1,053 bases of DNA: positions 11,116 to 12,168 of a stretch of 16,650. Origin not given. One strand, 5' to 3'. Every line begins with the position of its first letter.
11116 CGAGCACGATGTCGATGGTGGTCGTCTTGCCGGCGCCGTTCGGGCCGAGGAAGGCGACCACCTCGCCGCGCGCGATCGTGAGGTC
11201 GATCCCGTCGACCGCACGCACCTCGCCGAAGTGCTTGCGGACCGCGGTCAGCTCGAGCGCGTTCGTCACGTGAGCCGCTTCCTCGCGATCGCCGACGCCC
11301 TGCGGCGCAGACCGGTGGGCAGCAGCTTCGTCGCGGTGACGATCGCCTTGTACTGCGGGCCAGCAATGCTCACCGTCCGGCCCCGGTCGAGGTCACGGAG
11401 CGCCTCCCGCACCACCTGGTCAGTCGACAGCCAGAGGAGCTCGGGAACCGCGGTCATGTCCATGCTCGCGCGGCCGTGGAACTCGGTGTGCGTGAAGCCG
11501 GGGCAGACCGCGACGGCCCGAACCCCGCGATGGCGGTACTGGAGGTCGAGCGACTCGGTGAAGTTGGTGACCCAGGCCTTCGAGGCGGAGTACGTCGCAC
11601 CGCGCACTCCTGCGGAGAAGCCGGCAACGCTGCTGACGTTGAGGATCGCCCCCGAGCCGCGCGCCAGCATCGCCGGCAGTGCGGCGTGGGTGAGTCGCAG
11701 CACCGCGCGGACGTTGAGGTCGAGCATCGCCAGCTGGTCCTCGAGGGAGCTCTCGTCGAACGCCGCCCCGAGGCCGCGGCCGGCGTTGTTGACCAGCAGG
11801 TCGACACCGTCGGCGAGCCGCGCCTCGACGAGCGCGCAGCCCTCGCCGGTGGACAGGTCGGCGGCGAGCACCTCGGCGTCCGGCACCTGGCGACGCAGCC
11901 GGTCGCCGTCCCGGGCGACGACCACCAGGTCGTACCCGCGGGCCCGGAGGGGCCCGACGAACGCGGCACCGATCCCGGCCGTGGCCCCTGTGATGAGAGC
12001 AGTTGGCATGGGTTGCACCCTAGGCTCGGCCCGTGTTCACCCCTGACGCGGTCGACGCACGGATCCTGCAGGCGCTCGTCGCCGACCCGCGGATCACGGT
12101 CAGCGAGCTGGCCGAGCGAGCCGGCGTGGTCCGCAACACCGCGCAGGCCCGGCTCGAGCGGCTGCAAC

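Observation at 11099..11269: Clean truncation of an ABC ATPase gene after Walker A, exactly at the converging GH3 stop codon: a recombination junction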

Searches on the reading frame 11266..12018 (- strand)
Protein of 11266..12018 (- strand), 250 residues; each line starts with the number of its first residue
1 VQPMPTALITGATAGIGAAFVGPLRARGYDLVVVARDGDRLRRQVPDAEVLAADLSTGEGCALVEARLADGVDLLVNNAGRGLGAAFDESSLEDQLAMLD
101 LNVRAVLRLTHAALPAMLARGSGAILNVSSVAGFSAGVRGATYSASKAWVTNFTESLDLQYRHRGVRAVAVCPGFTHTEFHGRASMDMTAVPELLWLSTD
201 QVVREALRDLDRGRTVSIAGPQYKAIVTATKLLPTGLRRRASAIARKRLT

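Call 7: search_protein_families(library=pfam, proteins=[window:11266-12018:-], max_evalue=0.01)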
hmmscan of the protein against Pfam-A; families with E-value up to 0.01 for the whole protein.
window:11266-12018:- (250 aa): 4 families
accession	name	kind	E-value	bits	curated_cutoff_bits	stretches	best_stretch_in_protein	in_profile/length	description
PF00106.31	adh_short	-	2.2e-39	135.4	26.6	1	6-183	2-189/195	short chain dehydrogenase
PF13561.12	adh_short_C2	-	2.7e-23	83.2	27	1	11-182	1-182/236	Enoyl-(Acyl carrier protein) reductase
PF01370.27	Epimerase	-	6.9e-07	29.4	20.9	1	7-137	1-122/240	NAD dependent epimerase/dehydratase family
PF08659.16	KR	-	0.0036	17.7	22.6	1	6-171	2-173/180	KR domain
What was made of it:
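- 11266..12018 (-): Intact SDR gene (250 aa from the GTG; gene callers start it at Met-4), the first gene of the former SDR-ATPase-permease operon. Pfam adh_short E = 2.2e-39 (call 7).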

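Call 9: find_encoding_contigs(protein=window:11266-12018:-, flank=10000, max_places=10)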
Protein window:11266-12018:- (250 aa): no gene with exactly this product is on record in the collection.

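Call 11: find_related_loci(query=window:11266-12018:-, collection=genome_contigs, flank=10000)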
Query window:11266-12018:- (250 aa) in genome_contigs; peptide patterns used: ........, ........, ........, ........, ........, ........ (x = any residue, [..] = any of these).
453 stretches matched a pattern; 47 encode a relative of the query (tblastn E <= 1e-3); 47 distinct loci.
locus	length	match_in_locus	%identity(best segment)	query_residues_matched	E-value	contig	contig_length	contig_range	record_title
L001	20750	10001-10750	94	1-250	1e-154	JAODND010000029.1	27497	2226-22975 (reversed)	MAG: Frankiales bacterium isolate RYN_109 scaffold_477957, whole genome shotgun sequence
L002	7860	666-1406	90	4-250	2e-143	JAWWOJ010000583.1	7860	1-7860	MAG: Frankiales bacterium isolate BP_344 scaffold_7433686, whole genome shotgun sequence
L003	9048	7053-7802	86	1-250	1e-139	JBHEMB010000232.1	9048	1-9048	MAG: Mycobacteriales bacterium isolate S2_bin.44.orig S2_k141_3707391, whole genome shotgun sequence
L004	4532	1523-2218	84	4-235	1e-129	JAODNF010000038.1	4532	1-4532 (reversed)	MAG: Frankiales bacterium isolate RYN_111 scaffold_5877, whole genome shotgun sequence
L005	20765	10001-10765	53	6-249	1e-73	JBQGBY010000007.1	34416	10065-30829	MAG: Micromonosporaceae bacterium isolate FCentSoil1_17 FCentSoil1_contig7, whole genome shotgun sequence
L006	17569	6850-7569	56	6-234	3e-72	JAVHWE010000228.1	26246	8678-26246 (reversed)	MAG: Micromonosporaceae bacterium isolate BP_233 scaffold_684409, whole genome shotgun sequence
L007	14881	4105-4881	52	2-249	1e-71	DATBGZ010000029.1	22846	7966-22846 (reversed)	MAG TPA_asm: Micromonosporaceae bacterium isolate SMAG_U3851 k141_2853499, whole genome shotgun sequence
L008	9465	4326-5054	53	6-237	4e-71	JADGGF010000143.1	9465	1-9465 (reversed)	MAG: Micromonosporaceae bacterium isolate HOG111 NODE_5026_length_9465_cov_14.122144, whole genome shotgun sequence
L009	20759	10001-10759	51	7-249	6e-71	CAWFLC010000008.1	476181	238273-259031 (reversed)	MAG: uncultured Actinomycetota bacterium isolate MFD06298.bin.2.185 genome assembly, contig: contig_64111, whole genome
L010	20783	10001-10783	52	2-249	4e-70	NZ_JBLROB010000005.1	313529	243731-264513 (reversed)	Micromonospora sp. SL4-19 5, whole genome shotgun sequence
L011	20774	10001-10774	49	3-249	1e-67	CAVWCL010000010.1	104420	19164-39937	MAG: uncultured Actinomycetota bacterium isolate MFD04944.bin.1.323 genome assembly, contig: contig_79296, whole genome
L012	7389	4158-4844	53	4-224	4e-62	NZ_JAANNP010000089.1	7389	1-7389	Motilibacter deserti strain E257 scaffold2769_7389, whole genome shotgun sequence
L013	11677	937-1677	45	5-239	1e-54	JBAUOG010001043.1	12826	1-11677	MAG: Bryobacteraceae bacterium isolate MFD04921_ilm_asm_bin2 k127_139988, whole genome shotgun sequence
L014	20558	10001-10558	33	7-178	1e-19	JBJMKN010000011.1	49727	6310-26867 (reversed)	MAG: Solirubrobacterales bacterium isolate 12C16O_48h_50_P13_coass_bin_24 k141_1846009, whole genome shotgun sequence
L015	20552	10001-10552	32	6-178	2e-16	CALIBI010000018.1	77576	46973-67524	MAG: uncultured Sulfolobales archaeon isolate S1_Bin_Bin_78_sub genome assembly, contig: c_000000856551, whole genome sh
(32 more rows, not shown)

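Call 19: search_protein_families(library=ncbifam, proteins=[L001:10750-11640:+, L001:11637-12374:+, window:11266-12018:-], max_evalue=0.001)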
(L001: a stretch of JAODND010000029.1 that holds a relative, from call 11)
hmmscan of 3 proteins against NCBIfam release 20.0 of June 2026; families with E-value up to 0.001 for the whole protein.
L001:10750-11640:+ (296 aa): 187 families (the best 25 are shown)
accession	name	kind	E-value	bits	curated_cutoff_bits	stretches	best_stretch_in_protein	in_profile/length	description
TIGR01188.1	drrA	subfamily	3.7e-61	207.1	312.45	1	12-290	1-301/302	daunorubicin resistance ABC transporter, ATP-binding protein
NF010059.0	PRK13536.1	equivalog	2.3e-53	181.1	549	1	3-291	42-337/342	nodulation factor ABC transporter ATP-binding protein NodI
TIGR01288.1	nodI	equivalog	1.9e-52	178.2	424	1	4-291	4-298/303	nodulation factor ABC transporter ATP-binding protein NodI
NF010060.0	PRK13537.1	equivalog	6.3e-52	176.4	521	1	2-291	13-309/314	nodulation factor ABC transporter ATP-binding protein NodI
TIGR03864.1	PQQ_ABC_ATP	hypoth_equivalog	3.1e-47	161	302.25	1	4-226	1-230/236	ABC transporter, ATP-binding subunit, PQQ-dependent alcohol dehydrogenase system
NF033858.1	ABC2_perm_RbbA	equivalog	3.2e-46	157.7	1050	1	4-221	266-490/909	ribosome-associated ATPase/putative transporter RbbA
TIGR03522.1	GldA_ABC_ATP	equivalog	3.9e-43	148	402.6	1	5-290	3-301/301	gliding motility-associated ABC transporter ATP-binding subunit GldA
TIGR03265.1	PhnT2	equivalog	5.7e-39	134.3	457.7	1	3-217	3-224/353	putative 2-aminoethylphosphonate ABC transporter ATP-binding protein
TIGR00968.1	3a0106s01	subfamily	8.8e-39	133.4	342.75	1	7-224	3-227/237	sulfate ABC transporter ATP-binding protein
NF008513.0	PRK11432.1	equivalog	4.9e-38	130.9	496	1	3-221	5-230/351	ferric ABC transporter ATP-binding protein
NF010068.0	PRK13548.1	equivalog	4.4e-37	127.6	261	1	3-215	4-230/261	heme ABC transporter ATP-binding protein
TIGR03873.1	F420-0_ABC_ATP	hypoth_equivalog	2e-36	125.6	372.4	1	5-219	2-228/256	putative F420-0 ABC transporter ATP-binding protein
TIGR03740.1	galliderm_ABC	subfamily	2.1e-36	125.7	309.75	1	5-210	1-206/223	lantibiotic protection ABC transporter ATP-binding subunit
NF006987.0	PRK09452.1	equivalog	2.4e-36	125.2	482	1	4-215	17-235/378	spermidine/putrescine ABC transporter ATP-binding protein PotA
TIGR03411.1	urea_trans_UrtD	equivalog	1.7e-34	119.6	304.1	1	4-217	2-231/242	urea ABC transporter ATP-binding protein UrtD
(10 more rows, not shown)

L001:11637-12374:+ (245 aa): 4 families
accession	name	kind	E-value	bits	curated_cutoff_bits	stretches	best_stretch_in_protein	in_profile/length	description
TIGR01247.1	drrB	subfamily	8.7e-11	41.9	223.05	1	10-234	2-232/236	daunorubicin resistance ABC transporter membrane protein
TIGR00025.1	Mtu_efflux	paralog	1.9e-08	34.1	146.9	1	35-241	18-237/238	ABC transporter efflux protein, DrrB family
NF038293.1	permease_SagH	equivalog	2.6e-07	29.8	450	1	51-199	176-326/370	SagH family ABC transporter permease subunit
NF011648.0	PRK15066.1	subfamily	3.2e-05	23.6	225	1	5-236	12-247/257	ABC transporter permease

window:11266-12018:- (250 aa): 205 families (the best 25 are shown)
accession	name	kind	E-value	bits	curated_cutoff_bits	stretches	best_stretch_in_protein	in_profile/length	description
NF040690.1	mycolate_SDR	equivalog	1.4e-42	145.9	380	1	6-237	10-252/265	mycolate reductase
NF004823.0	PRK06179.1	subfamily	2.7e-36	125.4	310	1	5-190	6-193/271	oxidoreductase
NF006123.0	PRK08267.1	equivalog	4.6e-32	111.3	261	1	5-242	3-253/261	SDR family oxidoreductase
NF052558.1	MBtsdlDhBudC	equivalog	5e-31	108.2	270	1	7-183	6-189/250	meso-2,3-butanediol dehydrogenase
NF005672.0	PRK07454.1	equivalog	9.1e-31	106.9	234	1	2-185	4-197/241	SDR family oxidoreductase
NF006565.0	PRK09072.1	equivalog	7.6e-30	104.3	238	1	7-237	8-245/265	SDR family oxidoreductase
NF005095.0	PRK06523.1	subfamily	9e-30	104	231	1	6-214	12-224/261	oxidoreductase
NF005559.1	PRK07231.1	subfamily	1.5e-29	103.2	215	1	6-183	6-193/249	glucose 1-dehydrogenase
NF005878.0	PRK07825.1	subfamily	3.7e-29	101.9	287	1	8-242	13-249/278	short chain dehydrogenase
NF005594.0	PRK07326.1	equivalog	5.7e-29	101.3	271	1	6-187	8-197/237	SDR family oxidoreductase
NF004825.0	PRK06181.1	equivalog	7.3e-29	100.9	215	1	6-184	8-196/268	SDR family oxidoreductase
NF004826.0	PRK06182.1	subfamily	1.6e-28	99.8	305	1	4-189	4-193/274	oxidoreductase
NF004824.0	PRK06180.1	subfamily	2.1e-28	99.3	298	1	3-186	3-193/279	oxidoreductase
NF006073.0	PRK08219.1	equivalog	6.4e-28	98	218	1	4-180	3-178/227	SDR family oxidoreductase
NF006693.0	PRK09242.1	equivalog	7.8e-27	94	328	1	6-180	12-198/258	SDR family oxidoreductase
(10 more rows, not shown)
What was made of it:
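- On DrrA/DrrB subfamily (NCBIfam TIGR01188 / TIGR01247), applied to the intact orthologs: L001 permease scores 42 bits against a cutoff of 223 (call 19).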

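Call 20: search_protein_families(library=pfam, proteins=[L001:10750-11640:+, L001:11637-12374:+], max_evalue=0.001)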
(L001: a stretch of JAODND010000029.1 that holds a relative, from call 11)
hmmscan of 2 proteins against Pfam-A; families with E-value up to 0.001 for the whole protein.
L001:10750-11640:+ (296 aa): 3 families
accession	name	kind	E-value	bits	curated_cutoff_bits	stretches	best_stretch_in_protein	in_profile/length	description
PF00005.33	ABC_tran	-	4.7e-30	105.4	25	1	21-157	2-137/137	ABC transporter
PF13304.12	AAA_21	-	9.4e-10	39.5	27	1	132-186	241-298/304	AAA domain, putative AbiEii toxin, Type IV TA system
PF13732.12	DrrA1-3_C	-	0.00023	22.3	27.4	1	210-288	1-79/81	ATP-binding protein DrrA1-3-like, C-terminal domain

L001:11637-12374:+ (245 aa): 5 families
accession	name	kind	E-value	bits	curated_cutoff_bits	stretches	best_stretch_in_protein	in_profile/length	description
PF01061.29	ABC2_membrane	-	8.6e-18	65.1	26.9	1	5-205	5-205/211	ABC-2 type transporter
PF12698.13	ABC2_membrane_3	-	7.5e-13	48.7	31.6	1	46-220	154-328/347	ABC-2 family transporter protein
PF12679.13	ABC2_membrane_2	-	2e-07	31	27.2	1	5-241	2-281/283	ABC-2 family transporter protein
PF13346.12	ABC2_membrane_5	-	0.00045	20.3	25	0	56-185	36-168/205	ABC-2 family transporter protein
PF12730.13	ABC2_membrane_4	-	0.00046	20.7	27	0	18-120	11-117/179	ABC-2 family transporter protein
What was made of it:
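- Closest known: DrrA/DrrB-type ABC-2 exporters. Same: The best NCBIfam matches are drrA and drrB (calls 19, 20).
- The permease matches ABC2_membrane above its cutoff and drrB weakly (calls 19, 20).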

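Call 22: find_related_loci(query=window:11266-12018:-, collection=metagenome_contigs, flank=4000)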
Query window:11266-12018:- (250 aa) in metagenome_contigs; peptide patterns used: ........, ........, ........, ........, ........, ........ (x = any residue, [..] = any of these).
559 stretches matched a pattern; 65 encode a relative of the query (tblastn E <= 1e-3); 65 distinct loci.
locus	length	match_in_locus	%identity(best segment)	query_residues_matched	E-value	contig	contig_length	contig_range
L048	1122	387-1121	84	4-248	1e-148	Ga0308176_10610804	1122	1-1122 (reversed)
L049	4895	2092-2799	68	4-234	9e-92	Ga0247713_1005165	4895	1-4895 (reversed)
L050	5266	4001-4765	55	6-249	1e-76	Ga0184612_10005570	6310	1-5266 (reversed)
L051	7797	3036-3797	54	6-249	7e-76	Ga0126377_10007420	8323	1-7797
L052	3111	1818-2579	54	6-249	4e-75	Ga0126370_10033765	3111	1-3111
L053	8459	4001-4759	52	7-249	4e-74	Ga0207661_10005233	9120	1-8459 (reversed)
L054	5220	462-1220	52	7-249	4e-74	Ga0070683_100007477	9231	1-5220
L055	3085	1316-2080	53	6-249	9e-75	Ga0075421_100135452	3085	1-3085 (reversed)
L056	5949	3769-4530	54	6-248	1e-73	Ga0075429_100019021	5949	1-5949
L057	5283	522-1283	54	6-248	1e-73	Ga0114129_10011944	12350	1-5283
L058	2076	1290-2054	51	6-249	2e-75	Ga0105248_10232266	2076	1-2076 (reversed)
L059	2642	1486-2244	51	7-249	4e-74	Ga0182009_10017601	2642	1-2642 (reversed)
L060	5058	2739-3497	53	7-248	6e-72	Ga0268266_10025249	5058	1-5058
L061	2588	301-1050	55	3-237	2e-72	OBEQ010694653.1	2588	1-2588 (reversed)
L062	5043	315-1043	52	6-237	1e-70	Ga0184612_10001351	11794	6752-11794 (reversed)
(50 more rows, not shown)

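Call 35: find_homologous_proteins(query=window:11266-12018:-, max_evalue=1e-60)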
Query window:11266-12018:- (250 aa): 2986 proteins with E <= 1e-60 among 8000 candidates; the best 120 are listed.
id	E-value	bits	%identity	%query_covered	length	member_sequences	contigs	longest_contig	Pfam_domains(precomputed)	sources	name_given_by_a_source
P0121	1.5e-149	514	99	99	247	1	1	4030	PF13561.13,PF00106.32,PF01370.28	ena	-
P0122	3.0e-149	513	99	99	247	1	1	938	PF13561.13,PF00106.32,PF01370.28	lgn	-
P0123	5.0e-149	512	98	99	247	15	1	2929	PF13561.13,PF00106.32,PF01370.28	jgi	jgi:short-subunit dehydrogenase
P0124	2.0e-142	491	94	99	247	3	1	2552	PF13561.13,PF00106.32,PF01370.28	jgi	jgi:short-subunit dehydrogenase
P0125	6.1e-136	469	89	98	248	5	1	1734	PF13561.13,PF00106.32,PF01370.28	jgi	jgi:short-subunit dehydrogenase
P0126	6.3e-133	459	87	99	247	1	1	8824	PF13561.13,PF00106.32,PF01370.28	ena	-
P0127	9.3e-131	452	85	99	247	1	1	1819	PF13561.13,PF00106.32,PF01370.28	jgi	jgi:short-subunit dehydrogenase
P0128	1.3e-130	452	86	99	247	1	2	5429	PF13561.13,PF00106.32,PF01370.28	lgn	-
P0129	1.4e-130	452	85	99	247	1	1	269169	PF13561.13,PF00106.32,PF01370.28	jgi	jgi:short-subunit dehydrogenase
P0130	2.5e-130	451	86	99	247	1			PF13561.13,PF00106.32,PF01370.28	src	-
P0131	3.4e-130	451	86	99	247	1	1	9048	PF13561.13,PF00106.32,PF01370.28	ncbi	ncbi:MAG: SDR family NAD(P)-dependent oxidoreductase [Mycobacteriales bacterium]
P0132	3.8e-130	450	85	99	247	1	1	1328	PF13561.13,PF00106.32,PF01370.28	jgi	jgi:short-subunit dehydrogenase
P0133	1.9e-129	448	86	93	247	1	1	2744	PF13561.13,PF00106.32,PF01370.28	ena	-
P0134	1.2e-128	445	83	99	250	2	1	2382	PF13561.13,PF00106.32,PF01370.28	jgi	jgi:short-subunit dehydrogenase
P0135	2.0e-128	445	85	99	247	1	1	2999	PF13561.13,PF00106.32,PF01370.28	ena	-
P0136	6.8e-128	443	84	99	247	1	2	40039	PF13561.13,PF00106.32,PF01370.28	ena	-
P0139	1.7e-127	442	85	99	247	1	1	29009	PF13561.13,PF00106.32,PF01370.28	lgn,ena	-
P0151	5.1e-121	421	81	99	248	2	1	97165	PF13561.13,PF00106.32,PF01370.28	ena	-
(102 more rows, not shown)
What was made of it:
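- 11266..12018 (-): It is 94-99% identical to orthologs (calls 11, 35).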

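Call 36: find_encoding_contigs(protein=P0121, flank=5000, max_places=4)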
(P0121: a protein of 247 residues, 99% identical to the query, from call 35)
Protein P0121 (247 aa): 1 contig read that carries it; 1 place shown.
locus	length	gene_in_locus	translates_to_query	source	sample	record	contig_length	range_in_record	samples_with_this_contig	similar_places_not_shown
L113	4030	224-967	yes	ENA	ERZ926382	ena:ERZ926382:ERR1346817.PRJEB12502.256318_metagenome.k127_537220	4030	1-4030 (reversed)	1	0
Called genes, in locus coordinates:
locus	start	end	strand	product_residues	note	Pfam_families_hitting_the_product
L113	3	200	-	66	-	?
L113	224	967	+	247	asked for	PF00106:adh_short, PF01370:Epimerase (weak), PF13561:adh_short_C2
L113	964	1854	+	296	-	PF00005:ABC_tran, PF13304:AAA_21 (faint)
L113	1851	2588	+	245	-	PF01061:ABC2_membrane, PF12698:ABC2_membrane_3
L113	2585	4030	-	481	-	?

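Call 37: find_encoding_contigs(protein=P0123, flank=5000, max_places=6)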
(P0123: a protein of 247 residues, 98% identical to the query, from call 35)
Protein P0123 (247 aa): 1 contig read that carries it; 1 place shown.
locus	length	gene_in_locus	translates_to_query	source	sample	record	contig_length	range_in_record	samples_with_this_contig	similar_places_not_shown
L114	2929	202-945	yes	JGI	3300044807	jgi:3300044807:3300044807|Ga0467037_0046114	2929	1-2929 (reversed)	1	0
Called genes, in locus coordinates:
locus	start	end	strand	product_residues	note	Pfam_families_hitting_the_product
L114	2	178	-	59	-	?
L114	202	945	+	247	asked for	PF00106:adh_short, PF01370:Epimerase (weak), PF13561:adh_short_C2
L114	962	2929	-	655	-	?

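Call 38: find_encoding_contigs(protein=P0124, flank=5000, max_places=4)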
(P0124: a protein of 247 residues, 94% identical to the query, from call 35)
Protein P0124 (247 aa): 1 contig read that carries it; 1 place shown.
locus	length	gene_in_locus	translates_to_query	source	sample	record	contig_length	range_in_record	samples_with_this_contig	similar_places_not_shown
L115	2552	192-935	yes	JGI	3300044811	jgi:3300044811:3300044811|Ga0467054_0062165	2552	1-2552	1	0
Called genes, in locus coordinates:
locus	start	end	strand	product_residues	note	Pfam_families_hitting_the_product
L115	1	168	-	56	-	?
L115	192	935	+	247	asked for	PF00106:adh_short, PF01370:Epimerase (weak), PF13561:adh_short_C2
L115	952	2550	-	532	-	?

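Call 41: find_encoding_contigs(protein=P0129, flank=5000, max_places=2)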
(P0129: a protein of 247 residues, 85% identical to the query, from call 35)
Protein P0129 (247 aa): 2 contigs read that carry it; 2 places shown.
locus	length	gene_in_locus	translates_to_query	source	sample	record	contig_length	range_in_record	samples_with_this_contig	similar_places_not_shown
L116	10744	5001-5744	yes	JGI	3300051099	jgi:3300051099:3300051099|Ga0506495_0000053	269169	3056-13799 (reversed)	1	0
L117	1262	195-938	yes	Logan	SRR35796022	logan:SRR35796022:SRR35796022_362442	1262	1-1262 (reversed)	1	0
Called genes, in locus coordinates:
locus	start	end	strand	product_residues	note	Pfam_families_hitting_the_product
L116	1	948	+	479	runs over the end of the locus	PF07690:MFS_1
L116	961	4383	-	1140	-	PF02775:TPP_enzyme_C (weak), PF01558:POR, PF20169:DUF6537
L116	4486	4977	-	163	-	PF01978:TrmB (faint), PF12802:MarR_2 (faint), PF12840:HTH_20 (weak), PF13404:HTH_AsnC-type, PF13412:HTH_24, PF01037:AsnC_trans_reg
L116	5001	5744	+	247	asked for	PF00106:adh_short, PF01370:Epimerase (weak), PF13561:adh_short_C2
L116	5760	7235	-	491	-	-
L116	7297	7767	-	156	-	PF01035:DNA_binding_1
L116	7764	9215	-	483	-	PF02805:Ada_Zn_binding, PF00165:HTH_AraC (faint), PF12833:HTH_18, PF06029:AlkA_N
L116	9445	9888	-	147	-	PF00903:Glyoxalase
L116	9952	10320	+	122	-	PF01022:HTH_5, PF12840:HTH_20, PF13545:HTH_Crp_2 (faint)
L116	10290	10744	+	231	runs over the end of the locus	PF00230:MIP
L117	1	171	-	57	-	?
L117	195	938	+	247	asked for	PF00106:adh_short, PF01370:Epimerase (weak), PF13561:adh_short_C2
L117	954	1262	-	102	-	?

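Call 42: find_encoding_contigs(protein=P0136, flank=5000, max_places=2)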
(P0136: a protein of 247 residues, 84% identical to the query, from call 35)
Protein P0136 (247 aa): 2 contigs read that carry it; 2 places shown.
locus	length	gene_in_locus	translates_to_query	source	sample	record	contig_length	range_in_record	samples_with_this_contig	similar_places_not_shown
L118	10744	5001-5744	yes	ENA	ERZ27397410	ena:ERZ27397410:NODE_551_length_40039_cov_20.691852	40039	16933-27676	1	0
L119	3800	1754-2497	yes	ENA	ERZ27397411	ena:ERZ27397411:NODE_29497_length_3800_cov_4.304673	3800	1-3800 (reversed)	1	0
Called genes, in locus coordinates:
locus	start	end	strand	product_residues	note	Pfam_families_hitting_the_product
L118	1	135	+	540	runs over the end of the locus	PF02602:HEM4, PF00486:Trans_reg_C (weak), PF01152:Bac_globin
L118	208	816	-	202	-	-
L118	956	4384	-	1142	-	PF02775:TPP_enzyme_C (weak), PF01558:POR, PF20169:DUF6537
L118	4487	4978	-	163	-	PF12802:MarR_2 (faint), PF13404:HTH_AsnC-type, PF13412:HTH_24, PF01037:AsnC_trans_reg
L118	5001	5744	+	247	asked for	PF00106:adh_short, PF01370:Epimerase (weak), PF13561:adh_short_C2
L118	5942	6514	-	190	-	PF02589:LUD_dom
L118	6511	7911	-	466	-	PF02589:LUD_dom, PF13187:Fer4_9 (faint), PF00037:Fer4 (faint), PF13183:Fer4_8, PF13237:Fer4_10 (faint), PF13534:Fer4_17 (faint), PF11870:LutB_C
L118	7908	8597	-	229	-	PF02754:CCG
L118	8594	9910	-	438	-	PF00370:FGGY_N, PF02782:FGGY_C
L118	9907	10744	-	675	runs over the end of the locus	PF00596:Aldolase_II, PF00106:adh_short, PF08659:KR (weak), PF13561:adh_short_C2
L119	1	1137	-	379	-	?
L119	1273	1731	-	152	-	PF12802:MarR_2 (faint), PF13404:HTH_AsnC-type, PF13412:HTH_24, PF01037:AsnC_trans_reg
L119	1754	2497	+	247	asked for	PF00106:adh_short, PF01370:Epimerase (weak), PF13561:adh_short_C2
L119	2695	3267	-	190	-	PF02589:LUD_dom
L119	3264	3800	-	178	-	?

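Call 43: find_encoding_contigs(protein=P0126, flank=5000, max_places=2)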
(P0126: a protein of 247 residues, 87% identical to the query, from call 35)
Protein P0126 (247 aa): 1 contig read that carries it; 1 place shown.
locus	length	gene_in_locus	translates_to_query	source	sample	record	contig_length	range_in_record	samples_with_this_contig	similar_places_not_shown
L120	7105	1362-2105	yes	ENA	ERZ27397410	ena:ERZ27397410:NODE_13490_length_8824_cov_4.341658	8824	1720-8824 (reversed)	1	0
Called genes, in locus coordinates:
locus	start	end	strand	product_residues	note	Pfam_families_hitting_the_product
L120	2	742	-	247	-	?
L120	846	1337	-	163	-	PF01978:TrmB (faint), PF12802:MarR_2 (weak), PF12840:HTH_20 (weak), PF13404:HTH_AsnC-type, PF13412:HTH_24, PF25213:HVO_A0261_N (faint), PF01037:AsnC_trans_reg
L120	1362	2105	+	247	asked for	PF00106:adh_short, PF01370:Epimerase (weak), PF13561:adh_short_C2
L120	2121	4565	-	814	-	PF00933:Glyco_hydro_3, PF01915:Glyco_hydro_3_C, PF07691:PA14, PF14310:Fn3-like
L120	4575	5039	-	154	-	PF02870:Methyltransf_1N (faint), PF01035:DNA_binding_1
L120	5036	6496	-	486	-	PF02805:Ada_Zn_binding, PF12833:HTH_18, PF06029:AlkA_N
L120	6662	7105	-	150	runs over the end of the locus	PF00903:Glyoxalase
